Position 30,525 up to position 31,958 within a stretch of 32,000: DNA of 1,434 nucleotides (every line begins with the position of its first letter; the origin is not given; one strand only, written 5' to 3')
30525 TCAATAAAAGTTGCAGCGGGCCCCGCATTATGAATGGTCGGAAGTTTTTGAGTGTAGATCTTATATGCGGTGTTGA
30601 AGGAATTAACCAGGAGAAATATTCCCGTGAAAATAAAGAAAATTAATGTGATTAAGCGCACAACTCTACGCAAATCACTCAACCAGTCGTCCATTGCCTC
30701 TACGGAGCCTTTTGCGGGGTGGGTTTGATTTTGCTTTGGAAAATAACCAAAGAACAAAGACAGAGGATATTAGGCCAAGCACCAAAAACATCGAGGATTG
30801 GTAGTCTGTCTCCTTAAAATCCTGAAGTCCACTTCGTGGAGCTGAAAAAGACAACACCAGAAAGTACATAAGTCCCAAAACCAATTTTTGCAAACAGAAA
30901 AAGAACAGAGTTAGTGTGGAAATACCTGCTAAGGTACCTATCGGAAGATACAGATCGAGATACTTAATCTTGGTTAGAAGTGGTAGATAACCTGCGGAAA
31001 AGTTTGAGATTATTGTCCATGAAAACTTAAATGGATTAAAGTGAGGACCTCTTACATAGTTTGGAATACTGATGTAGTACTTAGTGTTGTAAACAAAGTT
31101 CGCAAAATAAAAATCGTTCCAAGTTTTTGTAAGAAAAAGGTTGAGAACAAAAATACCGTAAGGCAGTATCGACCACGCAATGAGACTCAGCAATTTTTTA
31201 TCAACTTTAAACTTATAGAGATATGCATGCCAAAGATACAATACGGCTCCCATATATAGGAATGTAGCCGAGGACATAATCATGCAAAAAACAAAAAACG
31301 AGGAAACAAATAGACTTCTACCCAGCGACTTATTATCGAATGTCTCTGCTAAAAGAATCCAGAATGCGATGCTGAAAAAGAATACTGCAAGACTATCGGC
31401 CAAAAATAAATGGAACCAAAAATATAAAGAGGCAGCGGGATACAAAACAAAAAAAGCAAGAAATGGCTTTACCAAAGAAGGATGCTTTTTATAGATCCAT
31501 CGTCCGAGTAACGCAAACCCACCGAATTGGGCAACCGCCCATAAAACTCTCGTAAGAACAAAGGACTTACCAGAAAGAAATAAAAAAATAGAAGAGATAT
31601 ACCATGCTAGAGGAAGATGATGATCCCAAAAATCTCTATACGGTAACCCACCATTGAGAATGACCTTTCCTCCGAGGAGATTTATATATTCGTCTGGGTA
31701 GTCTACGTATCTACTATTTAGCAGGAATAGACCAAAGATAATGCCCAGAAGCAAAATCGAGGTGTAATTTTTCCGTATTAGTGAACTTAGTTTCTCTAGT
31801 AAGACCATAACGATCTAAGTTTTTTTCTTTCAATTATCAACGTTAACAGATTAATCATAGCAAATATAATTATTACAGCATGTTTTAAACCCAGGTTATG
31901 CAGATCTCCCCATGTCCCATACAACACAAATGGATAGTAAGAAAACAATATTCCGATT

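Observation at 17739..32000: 14-kb island with six GT-C paralogues, an Alg5-like synthase, Wzx and a second GT2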

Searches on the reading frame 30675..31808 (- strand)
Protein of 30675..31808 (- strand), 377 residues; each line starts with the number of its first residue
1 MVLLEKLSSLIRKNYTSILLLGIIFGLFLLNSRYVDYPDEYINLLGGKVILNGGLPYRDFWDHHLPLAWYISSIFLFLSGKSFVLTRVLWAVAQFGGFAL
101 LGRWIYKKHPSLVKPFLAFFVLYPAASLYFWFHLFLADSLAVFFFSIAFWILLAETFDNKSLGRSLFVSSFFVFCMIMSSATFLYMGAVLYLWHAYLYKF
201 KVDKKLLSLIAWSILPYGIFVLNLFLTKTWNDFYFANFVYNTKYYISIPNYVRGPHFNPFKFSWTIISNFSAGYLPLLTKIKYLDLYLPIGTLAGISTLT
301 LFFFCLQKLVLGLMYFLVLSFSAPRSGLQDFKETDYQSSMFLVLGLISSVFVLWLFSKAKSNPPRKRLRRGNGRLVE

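Call 5: search_protein_families(library=pfam, proteins=[window:30675-31808:-], max_evalue=0.1)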
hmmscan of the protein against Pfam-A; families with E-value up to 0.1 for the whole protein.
window:30675-31808:- (377 aa): 0 families

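Call 7: search_protein_families(library=ncbifam, proteins=[window:30675-31808:-], max_evalue=0.1)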
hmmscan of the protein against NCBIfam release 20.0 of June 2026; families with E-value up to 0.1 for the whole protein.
window:30675-31808:- (377 aa): 0 families

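Call 13: find_homologous_proteins(query=window:30675-31808:-)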
Query window:30675-31808:- (377 aa): 158 proteins with E <= 0.001 among 8000 candidates; the best 120 are listed.
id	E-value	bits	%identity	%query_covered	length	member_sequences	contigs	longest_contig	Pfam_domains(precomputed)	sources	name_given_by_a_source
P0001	2.0e-224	763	96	97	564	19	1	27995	-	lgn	-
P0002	2.0e-203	694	89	95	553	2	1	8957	-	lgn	-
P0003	1.4e-195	668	84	95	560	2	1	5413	-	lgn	-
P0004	1.6e-193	662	83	97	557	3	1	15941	-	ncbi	-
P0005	4.6e-183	627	78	96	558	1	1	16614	-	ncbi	-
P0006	7.1e-183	626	78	96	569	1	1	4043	-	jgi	-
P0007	1.3e-180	619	78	96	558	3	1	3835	-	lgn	-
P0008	2.6e-180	618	75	99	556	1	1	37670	-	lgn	-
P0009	1.2e-179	616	78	95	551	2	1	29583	-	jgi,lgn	-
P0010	2.5e-179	615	78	96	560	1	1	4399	-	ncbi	-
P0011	2.6e-178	611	78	96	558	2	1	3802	-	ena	-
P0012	4.5e-152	525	67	93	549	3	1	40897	-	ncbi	-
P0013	1.6e-148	513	63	95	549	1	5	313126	-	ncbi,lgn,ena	-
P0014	2.3e-148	513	66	96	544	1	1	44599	-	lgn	-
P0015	1.6e-137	477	60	95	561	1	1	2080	-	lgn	-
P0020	1.7e-114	401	58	88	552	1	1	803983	-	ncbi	-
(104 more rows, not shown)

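Call 18: find_encoding_contigs(protein=P0001, flank=10000, max_places=3)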
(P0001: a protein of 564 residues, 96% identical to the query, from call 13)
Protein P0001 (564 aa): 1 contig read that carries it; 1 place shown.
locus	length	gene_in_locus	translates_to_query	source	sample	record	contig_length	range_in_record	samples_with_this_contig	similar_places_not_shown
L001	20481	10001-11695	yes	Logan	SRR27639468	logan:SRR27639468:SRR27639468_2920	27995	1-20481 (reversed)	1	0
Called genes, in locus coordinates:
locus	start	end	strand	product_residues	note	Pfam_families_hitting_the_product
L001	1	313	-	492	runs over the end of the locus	PF13399:LytR_C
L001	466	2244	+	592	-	PF01807:Zn_ribbon_DnaG, PF08275:DNAG_N, PF13662:Toprim_4, PF01751:Toprim, PF13155:Toprim_2, PF10410:DnaB_bind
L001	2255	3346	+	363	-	PF00140:Sigma70_r1_2, PF04542:Sigma70_r2, PF04539:Sigma70_r3, PF04545:Sigma70_r4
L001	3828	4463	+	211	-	-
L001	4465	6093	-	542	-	-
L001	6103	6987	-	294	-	PF00535:Glycos_transf_2, PF13641:Glyco_tranf_2_3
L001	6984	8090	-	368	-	PF00534:Glycos_transf_1, PF13692:Glyco_trans_1_4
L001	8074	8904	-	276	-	PF00535:Glycos_transf_2, PF10111:Glyco_tranf_2_2 (faint)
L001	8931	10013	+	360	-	PF26314:MptA_B_family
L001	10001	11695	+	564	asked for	-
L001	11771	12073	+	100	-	PF01817:CM_2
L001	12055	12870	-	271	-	PF00535:Glycos_transf_2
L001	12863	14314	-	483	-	PF01943:Polysacc_synt, PF13440:Polysacc_synt_3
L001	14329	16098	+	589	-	PF10131:PTPS_related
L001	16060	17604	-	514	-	PF13231:PMT_2 (weak)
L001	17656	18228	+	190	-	-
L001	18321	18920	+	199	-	-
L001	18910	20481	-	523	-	?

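Call 22: search_solved_structures(query=A1, max_evalue=10, show_alignments=2)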
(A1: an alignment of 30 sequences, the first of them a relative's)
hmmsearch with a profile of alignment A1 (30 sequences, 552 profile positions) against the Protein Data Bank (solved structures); distinct sequences matched with E-value up to 10: 1.
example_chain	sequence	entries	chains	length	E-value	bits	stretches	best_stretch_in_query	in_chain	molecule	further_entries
1pci_A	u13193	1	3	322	1.3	11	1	391-515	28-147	PROCARICAIN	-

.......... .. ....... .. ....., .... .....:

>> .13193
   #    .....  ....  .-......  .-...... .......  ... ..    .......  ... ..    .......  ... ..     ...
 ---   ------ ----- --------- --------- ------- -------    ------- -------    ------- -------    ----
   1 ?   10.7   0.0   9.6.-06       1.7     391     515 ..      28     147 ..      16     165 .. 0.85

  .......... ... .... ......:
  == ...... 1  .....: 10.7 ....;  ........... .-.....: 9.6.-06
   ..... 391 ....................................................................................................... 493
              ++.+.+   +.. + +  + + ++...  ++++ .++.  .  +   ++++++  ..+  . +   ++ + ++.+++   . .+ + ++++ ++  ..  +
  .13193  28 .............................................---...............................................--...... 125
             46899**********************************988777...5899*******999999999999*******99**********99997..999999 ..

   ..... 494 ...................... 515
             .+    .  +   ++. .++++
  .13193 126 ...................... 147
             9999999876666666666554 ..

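Call 32: predict_structure(alignment_id=A1)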
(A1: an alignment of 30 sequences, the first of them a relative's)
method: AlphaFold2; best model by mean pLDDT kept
length: 564 residues; sequences in the alignment: 30
mean_pLDDT: 92.2   pTM: 0.91
mean pLDDT of the five models: 92.2, 91.3, 91.1, 89.3, 88.7
residues with pLDDT >= 90: 458; 70-90: 85; 50-70: 16; < 50: 5
segments of 3 or more residues with pLDDT < 50: none
pLDDT, mean of each block of 10 residues (from residue 1): 88 93 97 92 96 95 93 98 97 98 96 97 96 94 98 88 89 97 95 94 94 97 97 92 84 84 93 92 85 96 95 98 85 87 97 91 51 66 92 97 96 93 93 96 94 94 91 94 97 86 92 96 96 92 97 97 96
secondary structure, 60 per line:
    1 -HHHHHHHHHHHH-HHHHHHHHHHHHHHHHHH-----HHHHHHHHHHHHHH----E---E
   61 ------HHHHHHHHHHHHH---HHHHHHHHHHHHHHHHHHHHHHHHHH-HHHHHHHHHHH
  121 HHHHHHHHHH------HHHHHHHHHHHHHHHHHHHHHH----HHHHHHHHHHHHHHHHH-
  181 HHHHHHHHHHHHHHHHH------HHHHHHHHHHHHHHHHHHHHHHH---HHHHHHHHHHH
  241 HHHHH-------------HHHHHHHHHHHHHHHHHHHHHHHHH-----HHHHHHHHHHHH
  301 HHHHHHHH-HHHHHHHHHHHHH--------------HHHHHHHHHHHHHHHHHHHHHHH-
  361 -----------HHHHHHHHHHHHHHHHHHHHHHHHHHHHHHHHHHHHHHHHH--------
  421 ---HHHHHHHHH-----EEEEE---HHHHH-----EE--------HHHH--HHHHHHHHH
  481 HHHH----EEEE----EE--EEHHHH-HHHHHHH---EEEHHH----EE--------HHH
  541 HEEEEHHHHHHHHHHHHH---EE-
elements in order: H2-13 H15-32 H38-51 H67-79 H83-108 H110-130 H137-158 H163-179 H181-197 H204-226 H230-245 H259-283 H289-308 H310-322 H337-359 H372-412 H424-432 E438-442 H446-450 H466-469 H472-484 E489-492 H503-506 H508-514 E518-520 H538-541 E542-545 H546-558

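Call 35: fold_search(model_id=the predicted structure, library=pdb)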
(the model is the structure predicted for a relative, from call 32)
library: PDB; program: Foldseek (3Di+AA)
matches with E <= 10: 216; with E <= 0.001: 4
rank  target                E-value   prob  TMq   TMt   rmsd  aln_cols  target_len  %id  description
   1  5f15                  5.6e-05  1.00  0.46  0.47  13.3       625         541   12  Crystal Structure of ArnT from Cupriavidus metallidurans bound to Undecaprenyl phosphate (released 2016-02-17)
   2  7e9s_A                2.8e-04  1.00  0.39  0.29  11.4       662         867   10  Archaeal oligosaccharyltransferase AglB from Archaeoglobus fulgidus in complex with an inhibitory peptide and a dolich (released 2021-09-08)
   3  5ezm                  3.4e-04  1.00  0.45  0.46  14.1       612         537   11  Crystal Structure of ArnT from Cupriavidus metallidurans in the apo state (released 2016-02-17)
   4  6ftg_5                9.8e-04  1.00  0.44  0.40  13.8       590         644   11  Subtomogram average of OST-containing ribosome-translocon complexes from canine rough microsomal membranes (released 2018-03-21)
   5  7zlh_A                2.1e-03  1.00  0.46  0.41  11.8       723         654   13  Cryo-EM structure of C-mannosyltransferase CeDPY19, in apo state, bound to CMT2-Fab and anti-Fab nanobody (released 2023-01-11)
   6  8if8_B                9.5e-03  0.99  0.37  0.34  15.4       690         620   11  Arabinosyltransferase AftA (released 2023-05-31)
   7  9s6r_A                4.6e-02  0.99  0.34  0.46  10.3       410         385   14  Ternary cryo-EM structure of yeast ALG3 with Dol25-PP-GlcNAc2Man5, Dol25-P-Man, and Fab (released 2026-03-18)
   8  6p25_A                5.5e-02  1.00  0.28  0.22   5.2       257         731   16  Structure of S. cerevisiae protein O-mannosyltransferase Pmt1-Pmt2 complex bound to the sugar donor and a peptide acce (released 2019-07-10)
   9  7w72_U                5.7e-02  0.97  0.31  0.39  15.5       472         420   12  Structure of a human glycosylphosphatidylinositol (GPI) transamidase (released 2022-02-16)
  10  7d5q_A                6.5e-02  0.25  0.14  0.16  18.3       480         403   14  Structure of NorC transporter (K398A mutant) in an outward-open conformation in complex with a single-chain Indian cam (released 2021-06-09)
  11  7d5q_B                1.0e-01  0.21  0.14  0.17  18.3       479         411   14  Structure of NorC transporter (K398A mutant) in an outward-open conformation in complex with a single-chain Indian cam (released 2021-06-09)
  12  7d5p_B                1.2e-01  0.18  0.13  0.16  18.1       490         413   14  Structure of NorC transporter in an outward-open conformation in complex with a single-chain Indian camelid antibody (released 2021-06-09)
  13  8x6x_A                1.4e-01  0.15  0.12  0.13  17.6       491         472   10  Structure of the multidrug efflux pump EfpA from M. tuberculosis complexed with lipids (released 2024-11-27)
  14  8imx_U                1.5e-01  0.89  0.30  0.38  16.2       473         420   13  Cryo-EM structure of GPI-T with a chimeric GPI-anchored protein (released 2023-08-16)
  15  8jta                  1.8e-01  0.11  0.10  0.13  22.4       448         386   12  Human VMAT2 complex with tetrabenazine (released 2023-11-29)
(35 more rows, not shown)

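Call 68: search_protein_families(library=pfam, proteins=[L001:4465-6093:-, L001:3828-4463:+, L001:8931-10013:+, L001:8074-8904:-, L001:6984-8090:-, L001:6103-6987:-, L001:18910-20481:-, P0001], max_evalue=0.1)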
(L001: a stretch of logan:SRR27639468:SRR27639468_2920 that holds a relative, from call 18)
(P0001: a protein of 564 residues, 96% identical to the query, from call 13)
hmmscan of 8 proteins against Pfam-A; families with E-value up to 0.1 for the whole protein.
L001:4465-6093:- (542 aa): 2 families
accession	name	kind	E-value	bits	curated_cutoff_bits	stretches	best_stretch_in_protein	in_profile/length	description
PF13231.12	PMT_2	-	0.00011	22.8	26.1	1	73-225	3-153/160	Dolichyl-phosphate-mannose-protein mannosyltransferase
PF16468.10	DUF5049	-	0.058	13.8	28.7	0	416-445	26-55/57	Domain of unknown function (DUF5049)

L001:3828-4463:+ (211 aa): 2 families
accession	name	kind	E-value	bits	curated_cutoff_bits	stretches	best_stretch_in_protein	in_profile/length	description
PF02517.21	Rce1-like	-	4e-05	24.3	22.4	1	106-203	5-90/93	Type II CAAX prenyl endopeptidase Rce1-like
PF08370.16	PDR_assoc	-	0.024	14.8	24.9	1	60-94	14-48/65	Plant PDR ABC transporter associated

L001:8931-10013:+ (360 aa): 0 families

L001:8074-8904:- (276 aa): 4 families
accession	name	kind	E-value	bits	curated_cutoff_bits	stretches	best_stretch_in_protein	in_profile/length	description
PF00535.33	Glycos_transf_2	-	2.3e-14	54.1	23.3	1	19-115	1-105/168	Glycosyl transferase family 2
PF10111.15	Glyco_tranf_2_2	-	1.7e-05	24.9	27.3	1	44-116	31-109/276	Glycosyltransferase like family 2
PF13704.12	Glyco_tranf_2_4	-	0.0013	19.7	27.5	1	26-102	2-85/98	Glycosyl transferase family 2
PF13641.12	Glyco_tranf_2_3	-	0.031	14.7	27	1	52-111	40-109/230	Glycosyltransferase like family 2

L001:6984-8090:- (368 aa): 4 families
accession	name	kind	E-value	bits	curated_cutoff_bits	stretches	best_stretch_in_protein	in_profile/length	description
PF00534.26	Glycos_transf_1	-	2.9e-26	92.5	26.4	1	173-348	8-170/172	Glycosyl transferases group 1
PF13692.12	Glyco_trans_1_4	-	6.6e-12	46.3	27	1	181-336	2-142/142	Glycosyl transferases group 1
PF13524.12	Glyco_trans_1_2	-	0.0031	17.9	25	1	237-357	27-135/144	Glycosyl transferase-like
PF13439.12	Glyco_transf_4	-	0.0069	16.9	28.5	1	29-165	2-164/170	Glycosyltransferase Family 4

L001:6103-6987:- (294 aa): 6 families
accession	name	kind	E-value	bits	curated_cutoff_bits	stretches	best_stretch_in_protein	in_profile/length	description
PF00535.33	Glycos_transf_2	-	8.9e-15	55.5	23.3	1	18-178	1-167/168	Glycosyl transferase family 2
PF13641.12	Glyco_tranf_2_3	-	7e-10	39.7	27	1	17-225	3-220/230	Glycosyltransferase like family 2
PF13632.12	Glyco_trans_2_3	-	3e-06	27.6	27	1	95-267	4-168/198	Glycosyl transferase family group 2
PF13506.12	Glyco_transf_21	-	7.5e-05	22.7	21.7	1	84-227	25-167/174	Glycosyl transferase family 21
PF02709.20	Glyco_transf_7C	-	0.03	14.4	23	1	165-204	21-60/78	N-terminal domain of galactosyltransferase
PF18766.7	SWI2_SNF2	-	0.066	13.3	26.7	0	7-80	86-154/221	SWI2/SNF2 ATPase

L001:18910-20481:- (523 aa): 2 families
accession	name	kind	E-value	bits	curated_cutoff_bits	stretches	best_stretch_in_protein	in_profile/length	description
PF13231.12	PMT_2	-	3.3e-14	53.8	26.1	1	70-221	2-150/160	Dolichyl-phosphate-mannose-protein mannosyltransferase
PF02366.24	PMT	-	5.5e-07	29.8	22.7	1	66-231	58-235/245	Dolichyl-phosphate-mannose-protein mannosyltransferase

P0001 (564 aa): 0 families

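Call 69: search_protein_families(library=ncbifam, proteins=[P0001, L001:8931-10013:+, L001:4465-6093:-, L001:8074-8904:-, L001:6984-8090:-, L001:6103-6987:-, L001:18910-20481:-], max_evalue=0.001)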
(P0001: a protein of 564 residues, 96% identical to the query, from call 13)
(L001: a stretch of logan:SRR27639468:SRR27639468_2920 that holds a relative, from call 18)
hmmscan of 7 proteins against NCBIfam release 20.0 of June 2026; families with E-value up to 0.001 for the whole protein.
P0001 (564 aa): 0 families

L001:8931-10013:+ (360 aa): 1 family
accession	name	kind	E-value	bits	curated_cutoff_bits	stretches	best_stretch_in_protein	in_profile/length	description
TIGR03459.1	crt_membr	equivalog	1.7e-07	30.5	439.4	1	40-252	37-263/470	alpha-(1->6)-mannopyranosyltransferase A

L001:4465-6093:- (542 aa): 0 families

L001:8074-8904:- (276 aa): 6 families
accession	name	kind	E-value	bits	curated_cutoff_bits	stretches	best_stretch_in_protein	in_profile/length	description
TIGR04283.1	glyco_like_mftF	equivalog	6.3e-09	35.8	182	1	18-114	1-98/221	TIGR04283 family arsenosugar biosynthesis glycosyltransferase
TIGR04182.1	glyco_TIGR04182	equivalog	1.8e-07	30.9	325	1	19-110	3-94/293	S-layer glycoprotein N-glycosyltransferase AglJ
NF007482.0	PRK10073.1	equivalog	3.7e-07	29.5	423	1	15-110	5-107/334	glycosyltransferase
NF010496.0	PRK13915.1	equivalog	2.5e-05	23.5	262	1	11-73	26-94/307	glucosyl-3-phosphoglycerate synthase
TIGR03937.1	PgaC_IcaA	equivalog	3.9e-05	22.8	422.3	1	6-106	35-143/407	poly-beta-1,6-N-acetyl-D-glucosamine synthase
TIGR04195.1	S_glycosyl_SunS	equivalog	9.7e-05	21.4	350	1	17-100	58-143/421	SunS family peptide S-glycosyltransferase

L001:6984-8090:- (368 aa): 16 families
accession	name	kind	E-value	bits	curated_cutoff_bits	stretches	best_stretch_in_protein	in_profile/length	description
NF041876.1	EPS_EpsE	equivalog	6.1e-10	38.9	400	1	183-358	217-383/389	exopolysaccharide biosynthesis GT4 family glycosyltransferase EpsE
TIGR03999.1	thiol_BshA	equivalog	9.5e-10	37.9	273.7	1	282-358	282-360/375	N-acetyl-alpha-D-glucosaminyl L-malate synthase BshA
TIGR04063.1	stp3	hypoth_equivalog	2.9e-08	33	442.05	1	286-353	308-377/397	TIGR04063 family PEP-CTERM/XrtA system glycosyltransferase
TIGR02472.1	sucr_P_syn_N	equivalog_domain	1.1e-07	31.1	576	1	179-358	247-428/439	sucrose-phosphate synthase, putative, glycosyltransferase domain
TIGR02470.1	sucr_synth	equivalog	1.8e-07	29.7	810.4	1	180-323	550-694/784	sucrose synthase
NF038229.1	Glyco4_Geo_Pelo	equivalog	3.4e-06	26.3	400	1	290-367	255-332/338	GPMC system family 4 glycosyltransferase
NF041139.1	TreT_Thcocales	equivalog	9e-06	24.7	775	1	196-357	242-398/412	trehalose synthase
NF001904.0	PRK00654.2-3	equivalog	1e-05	24.5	577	1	200-325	311-424/475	glycogen synthase GlgA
NF050056.1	ProtGlycPglH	equivalog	1.1e-05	24.7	600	1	177-368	176-350/354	GalNAc-alpha-(1->4)-GalNAc-alpha-(1->3)-diNAcBac-PP-undecaprenol alpha-1,4-N-acetyl-D-galactosaminyltransferase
NF047880.1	glyco_SdgA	exception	1.2e-05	24.1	800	1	283-353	400-473/488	serine-aspartate repeat adhesin O-glycosyltransferase SdgA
TIGR04157.1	glyco_rSAM_CFB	subfamily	4.4e-05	22.6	400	1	176-367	223-405/406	TIGR04157 family glycosyltransferase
NF049988.1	MGlcDAGSynMgs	equivalog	0.00013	21.5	400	1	282-367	299-383/398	alpha-monoglucosyldiacylglycerol synthase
TIGR03088.1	stp2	hypoth_equivalog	0.0003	20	409.05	1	279-363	279-365/374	TIGR03088 family PEP-CTERM/XrtA system glycosyltransferase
TIGR02149.1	glgA_Coryne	subfamily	0.00031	20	302.4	1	279-358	290-377/391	glycogen synthase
NF007396.0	PRK09922.1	equivalog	0.00042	19.3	385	0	82-367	73-354/361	lipopolysaccharide 1,6-galactosyltransferase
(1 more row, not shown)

L001:6103-6987:- (294 aa): 7 families
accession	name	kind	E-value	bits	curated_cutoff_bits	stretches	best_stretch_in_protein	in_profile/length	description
TIGR03937.1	PgaC_IcaA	equivalog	8.4e-14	51.3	422.3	1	7-228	37-262/407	poly-beta-1,6-N-acetyl-D-glucosamine synthase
TIGR03965.1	mycofact_glyco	equivalog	1.8e-13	50.2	280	1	11-227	70-291/467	mycofactocin biosynthesis glycosyltransferase MftF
NF041875.1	EPS_EpsD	equivalog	6.8e-13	48.7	370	1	17-221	1-211/325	exopolysaccharide biosynthesis glycosyltransferase EpsD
TIGR04283.1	glyco_like_mftF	equivalog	4.1e-12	46.2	182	1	17-217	1-187/221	TIGR04283 family arsenosugar biosynthesis glycosyltransferase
TIGR01556.1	rhamnosyltran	subfamily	9.8e-08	31.5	200.55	1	42-217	20-201/281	rhamnosyltransferase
NF038299.1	EPS_HpsN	equivalog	2.3e-05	23.5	425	0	171-253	173-260/317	hormogonium polysaccharide biosynthesis glycosyltransferase HpsN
TIGR03111.1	glyc2_xrt_Gpos1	hypoth_equivalog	0.00065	18.6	363.95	1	12-126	46-168/439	TIGR03111 family XrtG-associated glycosyltransferase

L001:18910-20481:- (523 aa): 1 family
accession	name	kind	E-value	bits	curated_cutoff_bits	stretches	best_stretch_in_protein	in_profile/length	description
NF009784.2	PRK13279.1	equivalog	9.2e-14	50.9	567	1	13-283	6-278/539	lipid IV(A) 4-amino-4-deoxy-L-arabinosyltransferase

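Call 86: find_encoding_contigs(protein=P0013, flank=10000, max_places=1)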
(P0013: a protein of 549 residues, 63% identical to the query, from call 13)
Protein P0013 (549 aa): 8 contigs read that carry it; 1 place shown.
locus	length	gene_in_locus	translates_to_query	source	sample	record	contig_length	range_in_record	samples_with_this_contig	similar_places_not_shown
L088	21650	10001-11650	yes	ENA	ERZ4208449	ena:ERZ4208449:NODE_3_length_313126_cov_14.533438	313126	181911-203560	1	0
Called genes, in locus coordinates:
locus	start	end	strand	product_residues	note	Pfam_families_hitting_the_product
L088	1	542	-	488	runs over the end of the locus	PF13399:LytR_C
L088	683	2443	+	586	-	PF01807:Zn_ribbon_DnaG, PF08275:DNAG_N, PF13662:Toprim_4, PF01751:Toprim, PF13155:Toprim_2, PF10410:DnaB_bind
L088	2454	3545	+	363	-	PF00140:Sigma70_r1_2, PF04542:Sigma70_r2, PF04539:Sigma70_r3, PF04545:Sigma70_r4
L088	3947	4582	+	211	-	-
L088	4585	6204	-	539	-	PF13231:PMT_2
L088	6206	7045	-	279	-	PF00535:Glycos_transf_2, PF10111:Glyco_tranf_2_2 (faint), PF13641:Glyco_tranf_2_3, PF13632:Glyco_trans_2_3 (weak)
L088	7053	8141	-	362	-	PF00534:Glycos_transf_1, PF13692:Glyco_trans_1_4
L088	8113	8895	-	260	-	PF00535:Glycos_transf_2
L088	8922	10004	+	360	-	PF26314:MptA_B_family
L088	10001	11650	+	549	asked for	-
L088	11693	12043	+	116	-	PF01817:CM_2 (faint)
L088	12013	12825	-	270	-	PF00535:Glycos_transf_2, PF13641:Glyco_tranf_2_3 (weak)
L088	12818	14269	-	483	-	PF01943:Polysacc_synt, PF13440:Polysacc_synt_3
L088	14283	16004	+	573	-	PF10131:PTPS_related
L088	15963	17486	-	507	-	PF13231:PMT_2 (weak)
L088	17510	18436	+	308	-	PF00535:Glycos_transf_2, PF10111:Glyco_tranf_2_2 (weak)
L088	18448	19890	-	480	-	PF13231:PMT_2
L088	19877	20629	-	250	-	PF00535:Glycos_transf_2, PF10111:Glyco_tranf_2_2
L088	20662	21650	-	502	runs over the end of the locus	PF13231:PMT_2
